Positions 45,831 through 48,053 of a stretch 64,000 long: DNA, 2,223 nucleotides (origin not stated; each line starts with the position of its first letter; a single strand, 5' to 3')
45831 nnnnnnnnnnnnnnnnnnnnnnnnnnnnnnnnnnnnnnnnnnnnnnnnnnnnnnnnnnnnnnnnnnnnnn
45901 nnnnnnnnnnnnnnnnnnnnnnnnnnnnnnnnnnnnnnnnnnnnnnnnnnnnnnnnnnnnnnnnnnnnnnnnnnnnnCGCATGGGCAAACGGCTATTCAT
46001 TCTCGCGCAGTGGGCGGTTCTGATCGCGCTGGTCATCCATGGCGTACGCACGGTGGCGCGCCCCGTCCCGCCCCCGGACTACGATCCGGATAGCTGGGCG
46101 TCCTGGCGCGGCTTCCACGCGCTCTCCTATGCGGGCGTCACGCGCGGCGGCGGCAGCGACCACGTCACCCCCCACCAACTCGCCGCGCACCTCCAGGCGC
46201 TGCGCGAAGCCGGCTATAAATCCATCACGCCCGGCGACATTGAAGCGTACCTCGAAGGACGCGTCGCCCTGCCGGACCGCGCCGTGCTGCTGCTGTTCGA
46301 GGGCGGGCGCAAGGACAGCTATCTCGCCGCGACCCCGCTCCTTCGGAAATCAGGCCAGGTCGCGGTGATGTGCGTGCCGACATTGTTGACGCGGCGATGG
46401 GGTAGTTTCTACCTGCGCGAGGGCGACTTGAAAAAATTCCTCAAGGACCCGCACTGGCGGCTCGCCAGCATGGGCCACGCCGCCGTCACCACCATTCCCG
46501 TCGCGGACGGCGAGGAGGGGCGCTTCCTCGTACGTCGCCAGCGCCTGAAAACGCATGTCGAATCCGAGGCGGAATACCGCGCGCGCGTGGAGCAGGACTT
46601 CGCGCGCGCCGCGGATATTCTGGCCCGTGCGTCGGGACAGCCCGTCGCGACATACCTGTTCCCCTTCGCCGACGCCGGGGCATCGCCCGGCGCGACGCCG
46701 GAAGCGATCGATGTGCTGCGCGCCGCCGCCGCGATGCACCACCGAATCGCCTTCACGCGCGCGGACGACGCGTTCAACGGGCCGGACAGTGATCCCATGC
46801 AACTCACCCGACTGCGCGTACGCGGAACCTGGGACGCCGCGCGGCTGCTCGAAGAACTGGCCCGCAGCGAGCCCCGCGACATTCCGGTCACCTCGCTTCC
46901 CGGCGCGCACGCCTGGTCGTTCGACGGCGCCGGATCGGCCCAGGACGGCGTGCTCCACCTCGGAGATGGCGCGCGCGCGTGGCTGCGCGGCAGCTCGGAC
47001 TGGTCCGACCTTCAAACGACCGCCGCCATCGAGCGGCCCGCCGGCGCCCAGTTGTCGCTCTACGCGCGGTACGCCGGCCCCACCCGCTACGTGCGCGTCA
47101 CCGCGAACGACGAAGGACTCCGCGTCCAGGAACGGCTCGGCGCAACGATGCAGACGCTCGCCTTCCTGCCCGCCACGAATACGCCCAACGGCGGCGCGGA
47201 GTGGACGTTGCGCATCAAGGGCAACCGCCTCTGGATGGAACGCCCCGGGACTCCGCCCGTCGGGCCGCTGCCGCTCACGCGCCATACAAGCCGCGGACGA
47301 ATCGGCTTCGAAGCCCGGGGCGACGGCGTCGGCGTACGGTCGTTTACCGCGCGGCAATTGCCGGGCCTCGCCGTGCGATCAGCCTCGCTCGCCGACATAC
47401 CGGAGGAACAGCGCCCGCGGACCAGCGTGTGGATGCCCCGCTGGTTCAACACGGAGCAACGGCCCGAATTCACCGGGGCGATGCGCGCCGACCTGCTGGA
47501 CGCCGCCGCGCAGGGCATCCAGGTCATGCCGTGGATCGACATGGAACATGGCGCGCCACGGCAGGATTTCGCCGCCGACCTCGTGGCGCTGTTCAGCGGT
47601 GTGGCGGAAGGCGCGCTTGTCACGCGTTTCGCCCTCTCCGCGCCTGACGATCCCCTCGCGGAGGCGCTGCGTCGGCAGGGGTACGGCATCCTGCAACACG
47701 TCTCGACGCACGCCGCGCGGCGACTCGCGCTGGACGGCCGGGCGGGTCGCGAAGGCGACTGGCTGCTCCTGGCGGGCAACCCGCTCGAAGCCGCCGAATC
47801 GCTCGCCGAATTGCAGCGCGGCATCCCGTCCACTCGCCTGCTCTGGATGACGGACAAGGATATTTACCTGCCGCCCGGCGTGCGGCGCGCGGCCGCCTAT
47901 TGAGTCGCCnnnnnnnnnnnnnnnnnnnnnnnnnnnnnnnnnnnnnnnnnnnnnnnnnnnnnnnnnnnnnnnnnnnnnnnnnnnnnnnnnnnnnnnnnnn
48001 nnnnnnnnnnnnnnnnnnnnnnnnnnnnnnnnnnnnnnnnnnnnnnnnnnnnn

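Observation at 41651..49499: Four-gene c-di-GMP-linked exopolysaccharide module: dual DGC/PDE regulator, PilZ::GT2 synthase, PgaB-like protein, TPR scaffold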

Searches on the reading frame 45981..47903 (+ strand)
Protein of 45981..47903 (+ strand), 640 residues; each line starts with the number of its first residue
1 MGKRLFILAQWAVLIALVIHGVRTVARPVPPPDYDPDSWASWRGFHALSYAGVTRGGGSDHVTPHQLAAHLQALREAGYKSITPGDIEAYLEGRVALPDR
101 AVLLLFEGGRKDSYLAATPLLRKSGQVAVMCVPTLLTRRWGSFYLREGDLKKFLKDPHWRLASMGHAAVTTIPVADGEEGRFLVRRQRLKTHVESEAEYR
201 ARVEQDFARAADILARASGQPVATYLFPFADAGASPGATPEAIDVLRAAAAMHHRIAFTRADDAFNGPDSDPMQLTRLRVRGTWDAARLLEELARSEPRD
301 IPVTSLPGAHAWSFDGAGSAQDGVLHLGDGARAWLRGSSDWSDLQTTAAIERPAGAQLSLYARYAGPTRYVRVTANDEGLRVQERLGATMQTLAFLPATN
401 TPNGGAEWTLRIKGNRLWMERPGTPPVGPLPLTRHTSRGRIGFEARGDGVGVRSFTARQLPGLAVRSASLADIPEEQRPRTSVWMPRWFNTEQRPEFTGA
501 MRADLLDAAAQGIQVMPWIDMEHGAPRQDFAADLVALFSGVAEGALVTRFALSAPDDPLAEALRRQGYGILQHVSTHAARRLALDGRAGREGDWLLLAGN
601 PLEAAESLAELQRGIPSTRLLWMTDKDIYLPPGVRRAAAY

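Call 4: search_protein_families(library=pfam, proteins=[window:45981-47903:+], max_evalue=0.01)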
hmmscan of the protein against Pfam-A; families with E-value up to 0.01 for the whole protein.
window:45981-47903:+ (640 aa): 1 family
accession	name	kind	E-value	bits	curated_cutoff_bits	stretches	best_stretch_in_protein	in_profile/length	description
PF01522.26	Polysacc_deac_1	-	0.0073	16.7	23.1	0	97-231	4-107/124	Polysaccharide deacetylase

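Call 5: search_protein_families(library=ncbifam, proteins=[window:45981-47903:+], max_evalue=0.01)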
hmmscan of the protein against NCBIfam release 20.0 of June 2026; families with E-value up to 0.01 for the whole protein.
window:45981-47903:+ (640 aa): 3 families
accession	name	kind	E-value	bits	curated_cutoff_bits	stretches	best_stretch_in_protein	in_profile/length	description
TIGR03938.2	deacetyl_PgaB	equivalog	8.9e-16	57.3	321.9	2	60-134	24-98/621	poly-beta-1,6-N-acetyl-D-glucosamine N-deacetylase PgaB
NF011177.0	PRK14582.1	equivalog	1.2e-08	33.8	923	1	62-130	69-137/671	poly-beta-1,6-N-acetyl-D-glucosamine N-deacetylase PgaB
NF011176.0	PRK14581.1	equivalog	3.4e-05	22.2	1091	1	65-130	72-137/673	poly-beta-1,6-N-acetyl-D-glucosamine N-deacetylase PgaB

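Call 14: find_homologous_proteins(query=window:45981-47903:+, max_evalue=0.00001)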
Query window:45981-47903:+ (640 aa): 49 proteins with E <= 0.00001 among 8000 candidates.
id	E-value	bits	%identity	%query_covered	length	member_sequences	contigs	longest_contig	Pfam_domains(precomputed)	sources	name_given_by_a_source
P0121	0.0e+0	1443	100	100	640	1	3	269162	-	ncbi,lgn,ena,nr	ncbi:MAG TPA: polysaccharide deacetylase family protein [Kiritimatiellia bacterium]|nr:polysaccharid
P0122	0.0e+0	1072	74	100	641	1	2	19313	-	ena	-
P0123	8.5e-242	822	59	100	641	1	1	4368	-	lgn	-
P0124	1.1e-232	792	58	99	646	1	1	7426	-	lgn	-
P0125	6.3e-212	723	55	100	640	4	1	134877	-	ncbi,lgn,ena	-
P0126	1.9e-209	715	53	99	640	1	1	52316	-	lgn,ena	-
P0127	1.9e-206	705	53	99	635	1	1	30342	-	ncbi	-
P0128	2.0e-203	695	53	99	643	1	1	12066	-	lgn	-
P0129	2.3e-188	646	50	99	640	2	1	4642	-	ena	-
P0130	4.2e-178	612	47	99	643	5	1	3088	-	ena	-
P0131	3.1e-175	602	47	99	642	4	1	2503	-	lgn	-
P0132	3.2e-169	582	48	97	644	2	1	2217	-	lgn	-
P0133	1.1e-164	567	45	100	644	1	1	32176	-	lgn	-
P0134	8.0e-155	535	48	89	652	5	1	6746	PF01522.27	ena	-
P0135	6.9e-145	502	44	99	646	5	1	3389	-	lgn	-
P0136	3.0e-142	493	42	99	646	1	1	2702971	-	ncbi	-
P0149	8.9e-123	429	37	98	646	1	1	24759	-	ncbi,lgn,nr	ncbi:MAG: hypothetical protein A4E63_03047 [Syntrophorhabdus sp. PtaU1.Bin050]|nr:MAG: hypothetical 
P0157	5.5e-119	416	38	97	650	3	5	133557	-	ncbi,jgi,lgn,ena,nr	ncbi:MAG TPA: hypothetical protein PKM57_03965 [Kiritimatiellia bacterium]|nr:hypothetical protein [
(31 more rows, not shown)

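Call 17: find_encoding_contigs(protein=P0121, flank=10000, max_places=3)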
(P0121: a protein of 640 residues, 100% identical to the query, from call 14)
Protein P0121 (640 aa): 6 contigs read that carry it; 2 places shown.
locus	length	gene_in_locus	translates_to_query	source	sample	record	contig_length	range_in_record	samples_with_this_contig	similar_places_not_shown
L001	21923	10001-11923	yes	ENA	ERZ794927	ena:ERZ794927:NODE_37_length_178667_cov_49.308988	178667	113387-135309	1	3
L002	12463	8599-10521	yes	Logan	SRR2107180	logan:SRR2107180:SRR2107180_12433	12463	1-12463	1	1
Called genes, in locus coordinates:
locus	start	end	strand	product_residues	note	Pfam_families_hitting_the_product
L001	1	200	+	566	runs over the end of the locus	PF13231:PMT_2 (weak), PF13414:TPR_11 (faint), PF07719:TPR_2 (faint), PF13432:TPR_16 (weak)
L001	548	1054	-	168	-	PF01894:YjbQ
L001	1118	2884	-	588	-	PF00664:ABC_membrane, PF00005:ABC_tran, PF02463:SMC_N (faint)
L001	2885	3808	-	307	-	PF01266:DAO (faint), PF01946:Thi4 (faint), PF03486:HI0933_like (faint), PF07992:Pyr_redox_2, PF13738:Pyr_redox_3, PF00070:Pyr_redox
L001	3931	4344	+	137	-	PF08761:dUTPase_2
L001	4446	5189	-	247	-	PF01487:DHquinase_I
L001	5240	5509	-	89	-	-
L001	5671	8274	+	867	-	PF00072:Response_reg, PF01590:GAF (weak), PF13185:GAF_2 (weak), PF00990:GGDEF, PF00072:Response_reg, PF01966:HD, PF13487:HD_5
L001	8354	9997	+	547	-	PF07238:PilZ, PF13506:Glyco_transf_21, PF00535:Glycos_transf_2, PF13641:Glyco_tranf_2_3, PF03142:Chitin_synth_2, PF01644:Chitin_synth_1 (weak), PF13632:Glyco_trans_2_3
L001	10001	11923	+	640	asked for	-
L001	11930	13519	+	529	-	PF13424:TPR_12 (faint), PF07719:TPR_2 (faint), PF13181:TPR_8 (faint), PF13428:TPR_14 (faint), PF13432:TPR_16 (faint), PF23914:TPR_CcmH_CycH (weak), PF14559:TPR_19, PF13429:TPR_15, +3 more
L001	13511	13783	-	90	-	PF12797:Fer4_2 (faint), PF12837:Fer4_6 (faint), PF13237:Fer4_10 (weak), PF14697:Fer4_21 (faint), PF12800:Fer4_4 (faint), PF12838:Fer4_7 (weak), PF13187:Fer4_9 (weak), PF00037:Fer4, +3 more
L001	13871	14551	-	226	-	PF00702:Hydrolase, PF12710:HAD, PF13419:HAD_2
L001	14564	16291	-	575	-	PF14520:HHH_5 (faint), PF14716:HHH_8, PF14791:DNA_pol_B_thumb, PF02811:PHP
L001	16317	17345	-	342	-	PF03331:LpxC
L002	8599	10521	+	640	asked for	-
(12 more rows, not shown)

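Call 21: search_solved_structures(query=window:45981-47903:+, max_evalue=1, show_alignments=3)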
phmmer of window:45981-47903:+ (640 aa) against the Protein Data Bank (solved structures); distinct sequences matched with E-value up to 1: 6.
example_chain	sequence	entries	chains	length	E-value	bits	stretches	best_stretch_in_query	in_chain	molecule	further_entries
4wcj_A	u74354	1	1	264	4.8e-07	31.6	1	62-145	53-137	Polysaccharide deacetylase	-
5bu6_A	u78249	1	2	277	5.8e-05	24.7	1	74-230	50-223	BpsB (PgaB), Poly-beta-1,6-N-acetyl-D-glucosamine N-deacetylase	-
4u10_A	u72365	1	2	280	0.00017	23.2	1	63-130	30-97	Poly-beta-1,6-N-acetyl-D-glucosamine N-deacetylase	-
3vus_A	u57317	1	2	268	0.007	17.8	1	44-124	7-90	Poly-beta-1,6-N-acetyl-D-glucosamine N-deacetylase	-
4f9d_A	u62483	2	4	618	0.049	15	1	44-124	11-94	Poly-beta-1,6-N-acetyl-D-glucosamine N-deacetylase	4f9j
6dq3_A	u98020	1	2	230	0.09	14.2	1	61-142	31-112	Polysaccharide deacetylase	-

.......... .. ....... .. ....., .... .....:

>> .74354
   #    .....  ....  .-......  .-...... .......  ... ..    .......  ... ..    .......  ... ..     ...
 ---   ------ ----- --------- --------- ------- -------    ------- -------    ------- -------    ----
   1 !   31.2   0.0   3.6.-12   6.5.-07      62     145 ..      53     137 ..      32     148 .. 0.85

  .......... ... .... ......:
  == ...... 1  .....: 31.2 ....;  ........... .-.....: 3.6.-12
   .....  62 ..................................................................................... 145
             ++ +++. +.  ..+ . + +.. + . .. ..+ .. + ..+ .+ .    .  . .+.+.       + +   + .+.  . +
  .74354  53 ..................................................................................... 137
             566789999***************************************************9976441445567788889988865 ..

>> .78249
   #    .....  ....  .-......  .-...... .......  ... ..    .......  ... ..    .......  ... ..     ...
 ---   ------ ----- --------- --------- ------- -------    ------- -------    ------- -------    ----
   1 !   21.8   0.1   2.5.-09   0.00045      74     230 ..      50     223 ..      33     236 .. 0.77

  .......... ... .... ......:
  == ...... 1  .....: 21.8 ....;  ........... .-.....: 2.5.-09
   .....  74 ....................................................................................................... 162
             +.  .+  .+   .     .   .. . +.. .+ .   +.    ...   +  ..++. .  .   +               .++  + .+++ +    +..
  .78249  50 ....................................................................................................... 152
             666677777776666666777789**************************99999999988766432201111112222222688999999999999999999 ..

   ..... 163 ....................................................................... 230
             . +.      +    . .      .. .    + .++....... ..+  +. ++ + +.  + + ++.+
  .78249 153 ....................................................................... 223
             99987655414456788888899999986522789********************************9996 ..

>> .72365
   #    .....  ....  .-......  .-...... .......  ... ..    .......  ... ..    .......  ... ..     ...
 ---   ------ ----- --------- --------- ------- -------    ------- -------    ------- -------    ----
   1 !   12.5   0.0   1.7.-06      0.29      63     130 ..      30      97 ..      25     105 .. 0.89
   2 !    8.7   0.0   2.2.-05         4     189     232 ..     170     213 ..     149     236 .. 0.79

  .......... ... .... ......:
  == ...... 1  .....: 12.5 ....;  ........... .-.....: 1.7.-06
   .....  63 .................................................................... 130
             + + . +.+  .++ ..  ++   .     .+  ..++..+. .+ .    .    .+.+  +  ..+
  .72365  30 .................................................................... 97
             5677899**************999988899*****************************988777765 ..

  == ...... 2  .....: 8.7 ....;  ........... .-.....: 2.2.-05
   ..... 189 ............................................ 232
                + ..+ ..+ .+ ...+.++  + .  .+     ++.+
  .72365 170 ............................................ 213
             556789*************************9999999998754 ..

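Call 26: find_related_loci(query=A1, collection=genome_contigs, flank=10000)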
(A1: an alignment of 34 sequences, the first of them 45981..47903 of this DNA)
Query A1 (640 aa) in genome_contigs; peptide patterns used: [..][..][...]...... (x = any residue, [..] = any of these).
45 stretches matched a pattern; 31 encode a relative of the query (tblastn E <= 1e-3); 31 distinct loci.
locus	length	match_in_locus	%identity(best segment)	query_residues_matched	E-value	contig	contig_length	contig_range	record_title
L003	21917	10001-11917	55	3-640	0e+0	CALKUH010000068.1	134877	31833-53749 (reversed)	MAG TPA_asm: uncultured Verrucomicrobia bacterium isolate SRR5576005_bin.86_CONCOCT_v1.1_MAG genome assembly, contig: ER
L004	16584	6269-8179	44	3-634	9e-138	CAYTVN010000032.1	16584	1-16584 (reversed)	MAG TPA_asm: uncultured Verrucomicrobiota bacterium isolate SRP173033_co1_159 genome assembly, contig: NODE_6694_length_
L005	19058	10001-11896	53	3-638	0e+0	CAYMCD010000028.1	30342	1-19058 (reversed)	MAG TPA_asm: uncultured Verrucomicrobiota bacterium isolate binchicken_co16_330 genome assembly, contig: NODE_2539_lengt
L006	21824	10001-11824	37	22-625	1e-131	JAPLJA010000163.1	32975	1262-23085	MAG: Proteobacteria bacterium isolate LacPavin_0920_SED5_MAG_48_26 LacPavin_0920_SED5_scaffold_1027446, whole genome sho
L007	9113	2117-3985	41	3-620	2e-129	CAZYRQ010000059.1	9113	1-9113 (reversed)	MAG TPA_asm: uncultured Lentisphaerales bacterium isolate SRP294416_co3_199 genome assembly, contig: NODE_16322_length_9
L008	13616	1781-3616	35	3-640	3e-128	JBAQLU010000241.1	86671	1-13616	MAG: Thermodesulfovibrionales bacterium isolate MFD12052_ilm_asm_bin4 k127_42422, whole genome shotgun sequence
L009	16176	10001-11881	37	3-626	3e-128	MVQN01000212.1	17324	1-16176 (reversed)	MAG: Syntrophorhabdus sp. PtaB.Bin006 A4E58_contig000212, whole genome shotgun sequence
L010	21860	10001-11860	38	3-620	1e-126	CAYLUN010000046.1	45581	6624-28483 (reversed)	MAG TPA_asm: uncultured Lentisphaeraceae bacterium isolate SRP272421_co4_436 genome assembly, contig: NODE_1299_length_4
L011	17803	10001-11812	41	3-621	2e-125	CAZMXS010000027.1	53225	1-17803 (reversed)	MAG TPA_asm: uncultured Verrucomicrobiota bacterium isolate SRP167436_co1_345 genome assembly, contig: NODE_739_length_5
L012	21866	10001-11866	39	3-620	2e-125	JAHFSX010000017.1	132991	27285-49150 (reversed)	MAG: Verrucomicrobia bacterium isolate nzgw607 NODE_72_length_132992_cov_5.859277, whole genome shotgun sequence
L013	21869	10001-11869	38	3-620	2e-121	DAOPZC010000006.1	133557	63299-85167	MAG TPA_asm: Kiritimatiellia bacterium isolate AMR_MDS_1298 NODE_48_length_133557_cov_21.483521, whole genome shotgun se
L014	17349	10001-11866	34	3-620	7e-117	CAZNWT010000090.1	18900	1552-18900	MAG TPA_asm: uncultured Victivallales bacterium isolate binchicken_co47_191 genome assembly, contig: NODE_1972_length_18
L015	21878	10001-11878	36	3-620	2e-113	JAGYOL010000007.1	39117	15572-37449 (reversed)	MAG: Kiritimatiellae bacterium isolate M55B167 7, whole genome shotgun sequence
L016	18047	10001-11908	37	3-637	2e-118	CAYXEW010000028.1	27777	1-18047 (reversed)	MAG TPA_asm: uncultured Verrucomicrobiota bacterium isolate SRP141376_co5_426 genome assembly, contig: NODE_3989_length_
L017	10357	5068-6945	38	1-624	1e-111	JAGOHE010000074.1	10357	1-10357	MAG: Kiritimatiellae bacterium isolate Go_SlDig_bin_57 Go_SlDig_19754_length_10357_cov_5.649071, whole genome shotgun se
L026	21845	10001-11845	36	3-625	4e-95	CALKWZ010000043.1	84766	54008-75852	MAG TPA_asm: uncultured Verrucomicrobia bacterium isolate SRR3330206_bin.99_CONCOCT_v1.1_MAG genome assembly, contig: ER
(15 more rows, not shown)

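Call 30: find_encoding_contigs(protein=P0136, flank=10000, max_places=1)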
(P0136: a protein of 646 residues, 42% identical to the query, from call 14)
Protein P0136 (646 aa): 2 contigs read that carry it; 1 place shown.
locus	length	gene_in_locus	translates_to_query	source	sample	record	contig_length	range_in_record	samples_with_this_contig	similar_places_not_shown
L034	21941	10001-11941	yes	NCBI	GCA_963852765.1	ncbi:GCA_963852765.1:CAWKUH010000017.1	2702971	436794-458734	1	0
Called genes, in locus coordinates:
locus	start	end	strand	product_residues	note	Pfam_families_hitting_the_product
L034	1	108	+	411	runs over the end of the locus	PF00657:Lipase_GDSL, PF13472:Lipase_GDSL_2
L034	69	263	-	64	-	-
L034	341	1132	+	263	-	PF01370:Epimerase, PF16363:GDP_Man_Dehyd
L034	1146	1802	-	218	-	PF04784:DUF547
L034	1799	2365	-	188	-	-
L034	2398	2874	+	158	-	PF01262:AlaDh_PNT_C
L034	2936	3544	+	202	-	PF12769:PNTB_4TM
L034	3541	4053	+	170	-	PF02233:PNTB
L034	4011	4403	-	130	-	-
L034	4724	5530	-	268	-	PF01694:Rhomboid, PF20216:DUF6576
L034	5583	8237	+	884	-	PF00072:Response_reg, PF01590:GAF (faint), PF00990:GGDEF, PF00072:Response_reg, PF13487:HD_5, PF01966:HD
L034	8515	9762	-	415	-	-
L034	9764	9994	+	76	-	-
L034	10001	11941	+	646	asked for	-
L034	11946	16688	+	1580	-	PF07719:TPR_2 (faint), PF12895:ANAPC3 (faint), PF13371:TPR_9 (faint), PF13424:TPR_12 (faint), PF13428:TPR_14 (faint), PF13432:TPR_16 (weak), PF13429:TPR_15, PF14559:TPR_19, +7 more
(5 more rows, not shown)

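Call 31: find_encoding_contigs(protein=P0149, flank=10000, max_places=1)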
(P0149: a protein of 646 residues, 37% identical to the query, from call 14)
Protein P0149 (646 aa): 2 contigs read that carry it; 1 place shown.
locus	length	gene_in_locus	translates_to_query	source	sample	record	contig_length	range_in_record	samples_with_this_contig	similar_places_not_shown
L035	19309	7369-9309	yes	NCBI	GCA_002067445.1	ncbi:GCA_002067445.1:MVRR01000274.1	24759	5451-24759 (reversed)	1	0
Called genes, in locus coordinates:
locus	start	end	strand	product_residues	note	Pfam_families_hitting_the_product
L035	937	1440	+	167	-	-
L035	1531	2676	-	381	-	PF06050:HGD-D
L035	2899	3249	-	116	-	-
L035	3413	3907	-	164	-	PF00072:Response_reg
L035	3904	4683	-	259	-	PF00512:HisKA (weak), PF02518:HATPase_c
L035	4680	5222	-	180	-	PF02518:HATPase_c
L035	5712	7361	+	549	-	PF07238:PilZ, PF13506:Glyco_transf_21, PF00535:Glycos_transf_2, PF10111:Glyco_tranf_2_2, PF13641:Glyco_tranf_2_3, PF03142:Chitin_synth_2, PF01644:Chitin_synth_1, PF13632:Glyco_trans_2_3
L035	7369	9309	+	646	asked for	-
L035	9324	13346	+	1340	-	PF24575:TPR_Slam (faint), PF00515:TPR_1 (faint), PF07719:TPR_2 (faint), PF13176:TPR_7 (faint), PF13181:TPR_8 (faint), PF13414:TPR_11 (faint), PF23914:TPR_CcmH_CycH (weak), PF13432:TPR_16 (weak), +5 more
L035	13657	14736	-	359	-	PF01522:Polysacc_deac_1, PF10096:DUF2334 (weak)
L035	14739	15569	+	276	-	PF21294:Polysacc_lyase_14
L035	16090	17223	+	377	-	PF00512:HisKA, PF02518:HATPase_c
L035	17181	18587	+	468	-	PF00072:Response_reg, PF00158:Sigma54_activat, PF14532:Sigma54_activ_2, PF07728:AAA_5, PF25601:AAA_lid_14, PF02954:HTH_8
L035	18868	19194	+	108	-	-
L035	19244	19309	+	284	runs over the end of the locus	PF01257:2Fe-2S_thioredx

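Call 32: find_encoding_contigs(protein=P0157, flank=10000, max_places=1)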
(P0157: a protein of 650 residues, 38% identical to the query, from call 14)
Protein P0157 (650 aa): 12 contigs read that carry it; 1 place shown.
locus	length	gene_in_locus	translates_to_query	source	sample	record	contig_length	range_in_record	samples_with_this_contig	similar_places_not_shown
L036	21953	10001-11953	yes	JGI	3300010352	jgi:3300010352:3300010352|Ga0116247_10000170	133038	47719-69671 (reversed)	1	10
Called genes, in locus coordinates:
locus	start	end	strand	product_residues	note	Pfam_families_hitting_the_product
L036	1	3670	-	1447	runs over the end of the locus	PF08124:Lyase_8_N, PF02278:Lyase_8, PF02884:Lyase_8_C, PF24517:CBM96, PF17957:Big_7, PF13385:Laminin_G_3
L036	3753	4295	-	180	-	PF12675:DUF3795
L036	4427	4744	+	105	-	PF06865:Ppnp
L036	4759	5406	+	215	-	-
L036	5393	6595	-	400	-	PF13472:Lipase_GDSL_2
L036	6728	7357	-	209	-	-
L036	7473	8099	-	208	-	PF00596:Aldolase_II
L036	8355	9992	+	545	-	PF07238:PilZ, PF13506:Glyco_transf_21, PF00535:Glycos_transf_2, PF10111:Glyco_tranf_2_2, PF13641:Glyco_tranf_2_3, PF03142:Chitin_synth_2, PF01644:Chitin_synth_1, PF13632:Glyco_trans_2_3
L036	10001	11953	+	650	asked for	-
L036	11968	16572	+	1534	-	PF14559:TPR_19, PF13371:TPR_9, PF14559:TPR_19, PF23914:TPR_CcmH_CycH, PF14559:TPR_19, PF23914:TPR_CcmH_CycH, PF13371:TPR_9, PF13429:TPR_15, +34 more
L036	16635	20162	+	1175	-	PF00932:LTD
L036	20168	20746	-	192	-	PF06439:3keto-disac_hyd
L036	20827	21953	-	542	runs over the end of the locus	PF01522:Polysacc_deac_1, PF00553:CBM_2 (weak)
